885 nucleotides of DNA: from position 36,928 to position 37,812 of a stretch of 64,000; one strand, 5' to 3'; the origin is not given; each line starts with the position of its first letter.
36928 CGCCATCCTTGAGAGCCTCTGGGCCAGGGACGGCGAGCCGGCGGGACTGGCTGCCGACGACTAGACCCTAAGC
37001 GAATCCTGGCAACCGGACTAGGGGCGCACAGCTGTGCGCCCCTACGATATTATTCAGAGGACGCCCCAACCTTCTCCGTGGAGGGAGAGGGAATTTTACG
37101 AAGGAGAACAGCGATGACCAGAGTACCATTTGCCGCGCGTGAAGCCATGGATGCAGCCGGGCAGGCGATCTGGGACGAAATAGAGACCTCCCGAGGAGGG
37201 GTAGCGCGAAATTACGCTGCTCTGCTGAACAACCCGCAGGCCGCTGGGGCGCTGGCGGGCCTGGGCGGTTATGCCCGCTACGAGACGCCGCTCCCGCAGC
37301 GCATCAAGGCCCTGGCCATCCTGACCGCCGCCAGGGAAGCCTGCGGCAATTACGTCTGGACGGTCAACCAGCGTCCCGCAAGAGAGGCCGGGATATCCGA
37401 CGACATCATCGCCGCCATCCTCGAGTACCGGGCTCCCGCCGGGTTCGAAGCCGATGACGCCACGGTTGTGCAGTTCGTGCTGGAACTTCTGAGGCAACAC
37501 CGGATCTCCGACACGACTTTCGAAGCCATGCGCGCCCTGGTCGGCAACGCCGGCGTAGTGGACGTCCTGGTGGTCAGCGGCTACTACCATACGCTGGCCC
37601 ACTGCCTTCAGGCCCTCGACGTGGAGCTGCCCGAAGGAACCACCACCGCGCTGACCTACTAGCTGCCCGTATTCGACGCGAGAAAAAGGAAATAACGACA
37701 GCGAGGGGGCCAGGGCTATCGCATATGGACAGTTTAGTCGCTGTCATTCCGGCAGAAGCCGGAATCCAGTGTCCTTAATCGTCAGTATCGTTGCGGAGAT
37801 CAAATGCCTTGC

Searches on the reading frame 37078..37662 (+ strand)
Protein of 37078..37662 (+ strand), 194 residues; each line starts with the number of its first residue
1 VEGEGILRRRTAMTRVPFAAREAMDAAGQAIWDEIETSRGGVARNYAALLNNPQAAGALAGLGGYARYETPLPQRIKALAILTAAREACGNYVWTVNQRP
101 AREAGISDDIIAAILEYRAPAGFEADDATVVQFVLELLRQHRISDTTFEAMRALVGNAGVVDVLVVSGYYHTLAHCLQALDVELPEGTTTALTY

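Call 23: search_protein_families(library=pfam, proteins=[window:37078-37662:+])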
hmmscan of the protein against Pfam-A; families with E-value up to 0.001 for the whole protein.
window:37078-37662:+ (194 aa): 1 family
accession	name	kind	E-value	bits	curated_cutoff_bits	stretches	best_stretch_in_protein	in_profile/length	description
PF02627.25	CMD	-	0.0002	21.7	23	1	53-124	1-72/84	Carboxymuconolactone decarboxylase family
